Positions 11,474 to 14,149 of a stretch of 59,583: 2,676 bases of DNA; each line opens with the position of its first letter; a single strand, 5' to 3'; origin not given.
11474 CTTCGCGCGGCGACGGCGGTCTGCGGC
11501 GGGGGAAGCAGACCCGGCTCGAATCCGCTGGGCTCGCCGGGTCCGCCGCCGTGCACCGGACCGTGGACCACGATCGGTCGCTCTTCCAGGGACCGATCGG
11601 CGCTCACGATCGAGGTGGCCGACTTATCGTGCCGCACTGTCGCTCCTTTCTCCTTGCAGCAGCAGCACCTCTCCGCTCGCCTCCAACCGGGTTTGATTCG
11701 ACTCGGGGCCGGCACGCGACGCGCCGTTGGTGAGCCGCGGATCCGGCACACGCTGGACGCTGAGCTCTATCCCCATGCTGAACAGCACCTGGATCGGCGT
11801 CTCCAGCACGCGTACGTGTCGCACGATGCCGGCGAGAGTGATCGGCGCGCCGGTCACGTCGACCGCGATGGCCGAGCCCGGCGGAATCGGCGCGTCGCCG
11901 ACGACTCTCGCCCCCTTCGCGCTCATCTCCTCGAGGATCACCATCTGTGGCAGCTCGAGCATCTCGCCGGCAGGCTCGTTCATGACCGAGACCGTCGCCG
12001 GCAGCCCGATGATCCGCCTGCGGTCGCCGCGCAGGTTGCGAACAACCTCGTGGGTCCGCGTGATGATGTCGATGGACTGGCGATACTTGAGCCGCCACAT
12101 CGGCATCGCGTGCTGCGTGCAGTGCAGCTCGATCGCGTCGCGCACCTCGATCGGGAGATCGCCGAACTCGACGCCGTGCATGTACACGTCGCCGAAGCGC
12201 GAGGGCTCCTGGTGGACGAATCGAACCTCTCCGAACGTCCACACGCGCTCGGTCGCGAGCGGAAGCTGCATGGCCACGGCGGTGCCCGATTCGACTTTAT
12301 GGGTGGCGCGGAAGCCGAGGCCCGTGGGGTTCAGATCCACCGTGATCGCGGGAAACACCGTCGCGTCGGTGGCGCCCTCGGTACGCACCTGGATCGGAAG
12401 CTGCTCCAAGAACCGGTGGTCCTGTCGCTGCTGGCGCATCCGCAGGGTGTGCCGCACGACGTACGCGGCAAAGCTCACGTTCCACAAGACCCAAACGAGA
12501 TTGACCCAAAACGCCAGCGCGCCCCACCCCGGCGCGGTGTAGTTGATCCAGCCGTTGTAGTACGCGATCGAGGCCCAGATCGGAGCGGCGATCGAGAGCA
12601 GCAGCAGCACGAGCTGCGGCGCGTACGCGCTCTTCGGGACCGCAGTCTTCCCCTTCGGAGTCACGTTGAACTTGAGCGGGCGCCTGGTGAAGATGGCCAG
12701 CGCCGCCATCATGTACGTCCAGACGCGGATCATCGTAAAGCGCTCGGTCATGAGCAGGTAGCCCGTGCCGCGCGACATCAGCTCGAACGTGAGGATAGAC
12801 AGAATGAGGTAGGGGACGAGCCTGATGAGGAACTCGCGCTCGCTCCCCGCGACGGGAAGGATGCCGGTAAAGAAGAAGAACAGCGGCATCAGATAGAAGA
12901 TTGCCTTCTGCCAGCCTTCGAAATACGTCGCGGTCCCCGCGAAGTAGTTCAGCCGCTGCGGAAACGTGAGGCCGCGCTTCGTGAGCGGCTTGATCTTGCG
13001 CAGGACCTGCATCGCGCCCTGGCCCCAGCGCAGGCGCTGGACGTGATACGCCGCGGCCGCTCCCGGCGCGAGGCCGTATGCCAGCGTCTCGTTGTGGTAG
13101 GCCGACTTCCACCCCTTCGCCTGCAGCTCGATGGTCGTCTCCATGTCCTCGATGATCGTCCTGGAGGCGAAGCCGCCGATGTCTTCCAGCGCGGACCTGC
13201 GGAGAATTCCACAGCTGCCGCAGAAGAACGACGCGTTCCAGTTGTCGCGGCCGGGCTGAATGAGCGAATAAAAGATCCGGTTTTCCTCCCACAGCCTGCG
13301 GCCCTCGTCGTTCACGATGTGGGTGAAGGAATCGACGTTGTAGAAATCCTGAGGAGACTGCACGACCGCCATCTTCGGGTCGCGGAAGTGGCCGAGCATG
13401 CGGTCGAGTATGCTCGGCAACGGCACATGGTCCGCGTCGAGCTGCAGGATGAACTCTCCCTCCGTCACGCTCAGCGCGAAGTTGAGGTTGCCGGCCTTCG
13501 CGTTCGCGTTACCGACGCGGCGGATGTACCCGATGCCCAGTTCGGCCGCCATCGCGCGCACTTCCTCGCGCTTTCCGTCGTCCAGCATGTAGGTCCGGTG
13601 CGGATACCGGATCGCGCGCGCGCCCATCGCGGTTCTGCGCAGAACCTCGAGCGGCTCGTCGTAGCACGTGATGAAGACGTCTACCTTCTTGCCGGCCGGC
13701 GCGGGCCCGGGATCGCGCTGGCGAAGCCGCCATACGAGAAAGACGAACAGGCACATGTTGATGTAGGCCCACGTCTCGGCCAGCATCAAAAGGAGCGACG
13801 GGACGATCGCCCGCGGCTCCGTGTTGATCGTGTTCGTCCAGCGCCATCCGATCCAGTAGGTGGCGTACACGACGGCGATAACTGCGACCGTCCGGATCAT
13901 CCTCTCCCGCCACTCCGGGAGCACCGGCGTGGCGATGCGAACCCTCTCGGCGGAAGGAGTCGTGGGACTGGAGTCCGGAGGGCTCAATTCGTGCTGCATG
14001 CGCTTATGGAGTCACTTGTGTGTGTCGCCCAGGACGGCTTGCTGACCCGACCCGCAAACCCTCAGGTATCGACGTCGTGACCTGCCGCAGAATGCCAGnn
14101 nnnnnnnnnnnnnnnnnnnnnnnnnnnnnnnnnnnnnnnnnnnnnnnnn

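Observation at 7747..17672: Non-canonical synthase-dependent exopolysaccharide locus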

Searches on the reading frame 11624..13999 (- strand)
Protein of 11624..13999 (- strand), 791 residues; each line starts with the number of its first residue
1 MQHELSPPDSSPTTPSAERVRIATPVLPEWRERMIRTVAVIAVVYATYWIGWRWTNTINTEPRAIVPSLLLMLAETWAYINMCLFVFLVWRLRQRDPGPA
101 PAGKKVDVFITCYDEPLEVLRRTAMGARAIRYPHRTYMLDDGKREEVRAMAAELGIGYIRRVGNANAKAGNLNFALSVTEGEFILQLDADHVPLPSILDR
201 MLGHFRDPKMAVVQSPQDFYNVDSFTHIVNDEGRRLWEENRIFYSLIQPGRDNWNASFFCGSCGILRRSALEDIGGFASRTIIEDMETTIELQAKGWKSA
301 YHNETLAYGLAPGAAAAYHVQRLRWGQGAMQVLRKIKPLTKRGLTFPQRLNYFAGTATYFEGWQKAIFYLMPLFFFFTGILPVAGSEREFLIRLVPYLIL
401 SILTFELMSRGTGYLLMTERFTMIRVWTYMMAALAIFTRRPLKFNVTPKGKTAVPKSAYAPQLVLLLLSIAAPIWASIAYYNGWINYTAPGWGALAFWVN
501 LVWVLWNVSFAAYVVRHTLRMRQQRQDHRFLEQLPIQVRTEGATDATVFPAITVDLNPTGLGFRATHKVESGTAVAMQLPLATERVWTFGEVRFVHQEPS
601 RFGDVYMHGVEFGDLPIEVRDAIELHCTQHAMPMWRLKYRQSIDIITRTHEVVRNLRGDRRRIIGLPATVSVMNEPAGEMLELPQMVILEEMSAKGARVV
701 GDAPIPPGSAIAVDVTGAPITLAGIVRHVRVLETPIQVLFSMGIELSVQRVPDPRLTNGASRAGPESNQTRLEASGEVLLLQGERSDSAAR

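Call 4: search_protein_families(library=pfam, proteins=[window:11624-13999:-], max_evalue=0.01)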
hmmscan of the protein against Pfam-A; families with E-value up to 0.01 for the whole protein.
window:11624-13999:- (791 aa): 6 families
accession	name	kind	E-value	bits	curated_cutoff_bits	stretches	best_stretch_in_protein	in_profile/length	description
PF00535.33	Glycos_transf_2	-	7.9e-19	68.6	23.3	1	108-275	2-168/168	Glycosyl transferase family 2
PF13641.12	Glyco_tranf_2_3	-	2.2e-17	64.3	27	1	106-328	3-230/230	Glycosyltransferase like family 2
PF13632.12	Glyco_trans_2_3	-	3.4e-15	56.8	27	1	184-379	2-169/198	Glycosyl transferase family group 2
PF07238.19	PilZ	-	2.6e-12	47.4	22.5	1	523-627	1-100/102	PilZ domain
PF13506.12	Glyco_transf_21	-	1e-09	38.6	21.7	1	165-309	15-154/174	Glycosyl transferase family 21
PF03552.20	Cellulose_synt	-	3.2e-06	26.4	24.7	1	279-404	419-549/722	Cellulose synthase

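Call 5: search_protein_families(library=ncbifam, proteins=[window:11624-13999:-], max_evalue=0.01)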
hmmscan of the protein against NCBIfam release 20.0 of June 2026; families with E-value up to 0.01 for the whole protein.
window:11624-13999:- (791 aa): 9 families
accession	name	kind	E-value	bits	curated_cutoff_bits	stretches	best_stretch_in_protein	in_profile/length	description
TIGR03030.1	CelA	equivalog_domain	5.6e-121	404.8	699.1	1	33-568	54-611/714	UDP-forming cellulose synthase catalytic subunit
NF008558.0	PRK11498.1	equivalog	4.9e-99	332.4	992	1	39-579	203-749/872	UDP-forming cellulose synthase catalytic subunit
TIGR03937.1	PgaC_IcaA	equivalog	4.9e-18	65.3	422.3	2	260-341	201-283/407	poly-beta-1,6-N-acetyl-D-glucosamine synthase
TIGR03965.1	mycofact_glyco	equivalog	1.1e-10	41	280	1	96-213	66-187/467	mycofactocin biosynthesis glycosyltransferase MftF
NF053846.1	glyco_with_XrtP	equivalog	1.2e-08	34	520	1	244-338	209-307/440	XrtP-associated glycosyltransferase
NF041875.1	EPS_EpsD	equivalog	2.1e-07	30.6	370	1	107-314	2-211/325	exopolysaccharide biosynthesis glycosyltransferase EpsD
TIGR04242.1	nodulat_NodC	equivalog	6.3e-06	25.4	550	1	103-328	47-283/395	chitooligosaccharide synthase NodC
TIGR02266.1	gmx_TIGR02266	paralog_domain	0.00014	22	68.7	0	534-624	2-92/96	TIGR02266 family protein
TIGR03472.1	HpnI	equivalog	0.0011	17.9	310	0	165-332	111-275/373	bacteriohopanetetrol glucosamine biosynthesis glycosyltransferase HpnI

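Call 7: find_homologous_proteins(query=window:11624-13999:-, max_evalue=1e-30)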
Query window:11624-13999:- (791 aa): 2912 proteins with E <= 1e-30 among 8000 candidates; the best 120 are listed.
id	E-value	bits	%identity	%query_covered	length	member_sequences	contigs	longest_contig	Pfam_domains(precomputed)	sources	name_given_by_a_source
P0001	0.0e+0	1782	97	100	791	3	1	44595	PF07238.20,PF13632.13,PF13506.14,PF13641.13,PF03552.21,PF00535.33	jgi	jgi:cellulose synthase/poly-beta-1,6-N-acetylglucosamine synthase-like glycosyltransferase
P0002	0.0e+0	1736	99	96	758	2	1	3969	PF07238.20,PF13632.13,PF13506.14,PF13641.13,PF03552.21,PF00535.33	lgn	-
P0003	0.0e+0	1720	94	100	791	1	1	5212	PF07238.20,PF13632.13,PF13506.14,PF13641.13,PF03552.21,PF00535.33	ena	-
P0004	0.0e+0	1566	86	100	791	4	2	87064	PF07238.20,PF13632.13,PF13506.14,PF13641.13,PF03552.21,PF00535.33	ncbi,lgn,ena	-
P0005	0.0e+0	1559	86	100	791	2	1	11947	PF07238.20,PF13632.13,PF13506.14,PF13641.13,PF03552.21,PF00535.33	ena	-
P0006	0.0e+0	1547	84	100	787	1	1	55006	PF07238.20,PF13632.13,PF13506.14,PF13641.13,PF03552.21,PF00535.33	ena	-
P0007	0.0e+0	1521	83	98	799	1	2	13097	PF07238.20,PF13632.13,PF13506.14,PF13641.13,PF03552.21,PF00535.33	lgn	-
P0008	0.0e+0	1476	83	95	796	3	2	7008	PF07238.20,PF13632.13,PF13506.14,PF13641.13,PF00535.33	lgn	-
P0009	0.0e+0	1274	72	94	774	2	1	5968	PF07238.20,PF13632.13,PF13506.14,PF13641.13,PF03552.21,PF00535.33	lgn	-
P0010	0.0e+0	1272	74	91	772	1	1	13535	PF07238.20,PF13632.13,PF13506.14,PF13641.13,PF03552.21,PF00535.33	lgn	-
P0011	0.0e+0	1271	71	93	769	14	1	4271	PF07238.20,PF13632.13,PF13506.14,PF13641.13,PF03552.21,PF00535.33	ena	-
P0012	0.0e+0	1266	72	94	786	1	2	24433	PF07238.20,PF13632.13,PF13506.14,PF13641.13,PF03552.21,PF00535.33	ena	-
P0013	0.0e+0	1261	69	95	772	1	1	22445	PF07238.20,PF13632.13,PF13506.14,PF13641.13,PF03552.21,PF00535.33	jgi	jgi:cellulose synthase (UDP-forming)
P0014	0.0e+0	1259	70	94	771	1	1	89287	PF07238.20,PF13632.13,PF13506.14,PF13641.13,PF03552.21,PF00535.33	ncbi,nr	ncbi:MAG TPA: glycosyltransferase [Gemmatimonadaceae bacterium]|nr:glycosyltransferase [Gemmatimonad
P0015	0.0e+0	1250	69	98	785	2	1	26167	PF07238.20,PF13632.13,PF13506.14,PF13641.13,PF00535.33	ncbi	-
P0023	0.0e+0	1237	68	97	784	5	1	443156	PF07238.20,PF13632.13,PF13506.14,PF13641.13,PF03552.21,PF00535.33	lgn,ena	-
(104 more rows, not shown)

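Call 9: find_related_loci(query=A1, collection=genome_contigs, flank=10000)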
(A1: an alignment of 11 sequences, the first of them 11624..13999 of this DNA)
Query A1 (791 aa) in genome_contigs; peptide patterns used: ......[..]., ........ (x = any residue, [..] = any of these).
176 stretches matched a pattern; 158 encode a relative of the query (tblastn E <= 1e-3); the best 80 are kept; 79 distinct loci.
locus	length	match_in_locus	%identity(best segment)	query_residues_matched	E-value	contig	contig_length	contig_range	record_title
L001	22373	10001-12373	86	1-791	0e+0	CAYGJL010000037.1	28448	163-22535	MAG TPA_asm: uncultured Gemmatimonadaceae bacterium isolate ERP113451_co5_307 genome assembly, contig: NODE_847_length_2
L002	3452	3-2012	85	84-753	0e+0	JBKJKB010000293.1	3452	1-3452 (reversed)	MAG: Gemmatimonadaceae bacterium isolate ant_bin.225 k117_5439522, whole genome shotgun sequence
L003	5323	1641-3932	71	4-763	0e+0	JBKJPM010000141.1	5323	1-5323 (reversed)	MAG: Gemmatimonadaceae bacterium isolate ant_bin.46 S1Ck117_1869778_flag_0_multi_13.2977_len_5323, whole genome shotgun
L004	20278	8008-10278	71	4-755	0e+0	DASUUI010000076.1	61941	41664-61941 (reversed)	MAG TPA_asm: Gemmatimonadaceae bacterium isolate SMAG_U1785 k141_1466271, whole genome shotgun sequence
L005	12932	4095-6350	68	9-762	0e+0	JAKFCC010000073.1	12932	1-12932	MAG: Gemmatimonadota bacterium isolate LC011 contig-124_6675, whole genome shotgun sequence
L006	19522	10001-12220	71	10-749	0e+0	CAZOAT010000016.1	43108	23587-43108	MAG TPA_asm: uncultured Gemmatimonadaceae bacterium isolate SRP217488_co1_164 genome assembly, contig: NODE_361_length_4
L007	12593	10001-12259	84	1-753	0e+0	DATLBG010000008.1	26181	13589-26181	MAG TPA_asm: Gemmatimonadaceae bacterium isolate SMAG_U14292 k141_1528113, whole genome shotgun sequence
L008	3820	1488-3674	69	31-756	0e+0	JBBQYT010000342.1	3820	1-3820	MAG: Longimicrobiales bacterium isolate Co_metawrap_2177 Cmw_2177_k141_14082568_length_3820_cov_7.0000, whole genome sho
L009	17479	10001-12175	70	31-755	0e+0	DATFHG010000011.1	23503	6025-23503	MAG TPA_asm: Gemmatimonadaceae bacterium isolate SMAG_U8683 k141_181155, whole genome shotgun sequence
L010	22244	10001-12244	69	1-747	0e+0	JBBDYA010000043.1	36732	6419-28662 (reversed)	MAG: Gemmatimonadaceae bacterium isolate LejiaD_68_15 Lejia_D_1855_length_36732_cov_10, whole genome shotgun sequence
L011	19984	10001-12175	72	23-747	0e+0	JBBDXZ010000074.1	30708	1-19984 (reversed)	MAG: Gemmatimonadaceae bacterium isolate LejiaD_65_12 Lejia_D_2426_length_30708_cov_7, whole genome shotgun sequence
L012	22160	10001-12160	68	31-747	0e+0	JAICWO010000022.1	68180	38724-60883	MAG: Gemmatimonadaceae bacterium isolate LS_FP_2_bin.53 k141_4127865_length_68180_cov_25.0035, whole genome shotgun sequ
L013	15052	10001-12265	63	9-751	0e+0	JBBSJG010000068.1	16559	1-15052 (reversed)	MAG: Longimicrobiales bacterium isolate LS4_maxbin2.074 LS4_maxbin2.074_K_2553654_L_16559_cov_14.9019, whole genome shot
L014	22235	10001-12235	64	1-745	0e+0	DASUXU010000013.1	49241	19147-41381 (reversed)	MAG TPA_asm: Longimicrobiales bacterium isolate SMAG_U1877 k141_1174241, whole genome shotgun sequence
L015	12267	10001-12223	68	29-777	0e+0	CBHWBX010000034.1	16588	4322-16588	MAG TPA_asm: uncultured Gemmatimonadaceae bacterium isolate ERR14722431_metabat2_25 genome assembly, contig: ERZ27336832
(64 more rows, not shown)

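Call 23: search_solved_structures(query=window:11624-13999:-, max_evalue=0.00001, show_alignments=1)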
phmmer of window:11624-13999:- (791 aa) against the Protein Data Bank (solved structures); distinct sequences matched with E-value up to 0.00001: 6.
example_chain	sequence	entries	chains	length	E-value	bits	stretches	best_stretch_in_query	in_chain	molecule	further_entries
7lby_A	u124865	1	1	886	8.2e-82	278.9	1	39-568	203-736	Cellulose synthase catalytic subunit [UDP-forming]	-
9b8v_E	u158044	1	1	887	8.2e-82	278.9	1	39-568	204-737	Cellulose synthase catalytic subunit [UDP-forming]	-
9fmv_A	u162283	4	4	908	8.7e-82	278.8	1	39-568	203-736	Cellulose synthase catalytic subunit [UDP-forming]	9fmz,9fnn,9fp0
5ej1_A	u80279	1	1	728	7e-63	216.3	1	27-555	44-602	Putative cellulose synthase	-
4hg6_A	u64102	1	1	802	9.6e-63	215.8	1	27-555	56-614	Cellulose Synthase Subunit A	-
4p00_A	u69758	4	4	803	9.7e-63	215.8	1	27-555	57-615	Cellulose Synthase A subunit | Cellulose Synthase subunit A | Putative cellulose synthase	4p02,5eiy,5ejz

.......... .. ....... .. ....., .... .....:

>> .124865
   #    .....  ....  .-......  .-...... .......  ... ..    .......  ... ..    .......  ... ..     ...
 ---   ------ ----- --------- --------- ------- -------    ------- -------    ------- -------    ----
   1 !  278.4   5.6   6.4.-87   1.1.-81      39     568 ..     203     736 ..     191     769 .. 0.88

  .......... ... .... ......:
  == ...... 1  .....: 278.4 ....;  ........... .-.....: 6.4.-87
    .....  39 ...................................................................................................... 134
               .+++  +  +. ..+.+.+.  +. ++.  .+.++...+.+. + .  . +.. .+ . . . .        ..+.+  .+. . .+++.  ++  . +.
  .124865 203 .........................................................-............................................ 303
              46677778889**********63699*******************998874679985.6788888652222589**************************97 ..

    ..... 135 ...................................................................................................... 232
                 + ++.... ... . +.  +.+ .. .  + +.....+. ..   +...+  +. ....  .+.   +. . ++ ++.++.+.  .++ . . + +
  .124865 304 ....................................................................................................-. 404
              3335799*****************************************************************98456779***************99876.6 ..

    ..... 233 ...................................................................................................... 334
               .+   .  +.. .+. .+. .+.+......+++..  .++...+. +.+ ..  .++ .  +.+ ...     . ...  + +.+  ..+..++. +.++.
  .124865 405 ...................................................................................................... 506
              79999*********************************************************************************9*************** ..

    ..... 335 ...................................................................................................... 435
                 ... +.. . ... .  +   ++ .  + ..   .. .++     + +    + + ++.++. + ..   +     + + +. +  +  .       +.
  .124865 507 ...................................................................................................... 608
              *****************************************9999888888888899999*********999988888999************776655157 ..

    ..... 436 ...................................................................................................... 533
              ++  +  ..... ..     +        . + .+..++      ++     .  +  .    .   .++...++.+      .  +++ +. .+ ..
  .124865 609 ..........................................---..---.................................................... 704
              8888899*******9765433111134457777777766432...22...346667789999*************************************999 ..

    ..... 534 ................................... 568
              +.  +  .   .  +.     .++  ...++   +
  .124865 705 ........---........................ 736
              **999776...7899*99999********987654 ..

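Call 69: find_encoding_contigs(protein=P0023, flank=10000, max_places=2)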
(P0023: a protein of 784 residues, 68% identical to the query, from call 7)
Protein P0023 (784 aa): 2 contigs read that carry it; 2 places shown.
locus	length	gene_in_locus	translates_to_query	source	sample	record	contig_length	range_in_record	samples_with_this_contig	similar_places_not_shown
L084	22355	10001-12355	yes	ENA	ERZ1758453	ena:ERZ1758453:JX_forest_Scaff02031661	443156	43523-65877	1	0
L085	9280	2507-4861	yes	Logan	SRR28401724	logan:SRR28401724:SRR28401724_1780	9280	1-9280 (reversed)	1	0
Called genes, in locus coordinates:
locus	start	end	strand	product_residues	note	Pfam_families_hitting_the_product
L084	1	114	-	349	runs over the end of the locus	PF01022:HTH_5, PF12802:MarR_2, PF12840:HTH_20, PF13489:Methyltransf_23, PF01209:Ubie_methyltran, PF08241:Methyltransf_11, PF08242:Methyltransf_12, PF13649:Methyltransf_25, +1 more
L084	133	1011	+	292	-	PF00348:polyprenyl_synt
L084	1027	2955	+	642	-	PF13292:DXP_synthase_N, PF02779:Transket_pyr, PF02780:Transketolase_C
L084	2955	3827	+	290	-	PF01513:NAD_kinase, PF20143:NAD_kinase_C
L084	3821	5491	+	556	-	PF02463:SMC_N, PF13476:AAA_23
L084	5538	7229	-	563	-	-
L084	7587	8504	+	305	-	PF00781:DAGK_cat, PF19279:YegS_C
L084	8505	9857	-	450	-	PF11329:DUF3131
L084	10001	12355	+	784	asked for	PF00535:Glycos_transf_2, PF13641:Glyco_tranf_2_3, PF03552:Cellulose_synt (faint), PF13506:Glyco_transf_21, PF13632:Glyco_trans_2_3, PF07238:PilZ (weak)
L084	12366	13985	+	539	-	PF16401:DUF5009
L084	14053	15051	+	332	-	PF01546:Peptidase_M20, PF07687:M20_dimer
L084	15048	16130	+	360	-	PF01118:Semialdhyde_dh, PF02774:Semialdhyde_dhC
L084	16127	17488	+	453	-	PF00696:AA_kinase, PF22468:ACT_9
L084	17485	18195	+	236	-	PF01113:DapB_N, PF05173:DapB_C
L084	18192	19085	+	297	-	PF00701:DHDPS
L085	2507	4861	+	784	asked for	PF00535:Glycos_transf_2, PF13641:Glyco_tranf_2_3, PF03552:Cellulose_synt (faint), PF13506:Glyco_transf_21, PF13632:Glyco_trans_2_3, PF07238:PilZ (weak)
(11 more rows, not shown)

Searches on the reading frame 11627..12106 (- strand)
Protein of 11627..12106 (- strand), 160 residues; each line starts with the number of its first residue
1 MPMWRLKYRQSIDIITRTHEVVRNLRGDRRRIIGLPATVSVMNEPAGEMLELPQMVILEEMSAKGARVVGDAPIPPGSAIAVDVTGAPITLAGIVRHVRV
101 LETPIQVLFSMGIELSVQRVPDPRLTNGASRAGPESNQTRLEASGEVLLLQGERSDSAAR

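Call 64: search_protein_families(library=pfam, proteins=[window:11627-12106:-], max_evalue=1)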
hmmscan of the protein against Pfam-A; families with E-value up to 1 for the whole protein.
seq(160 aa): 0 families
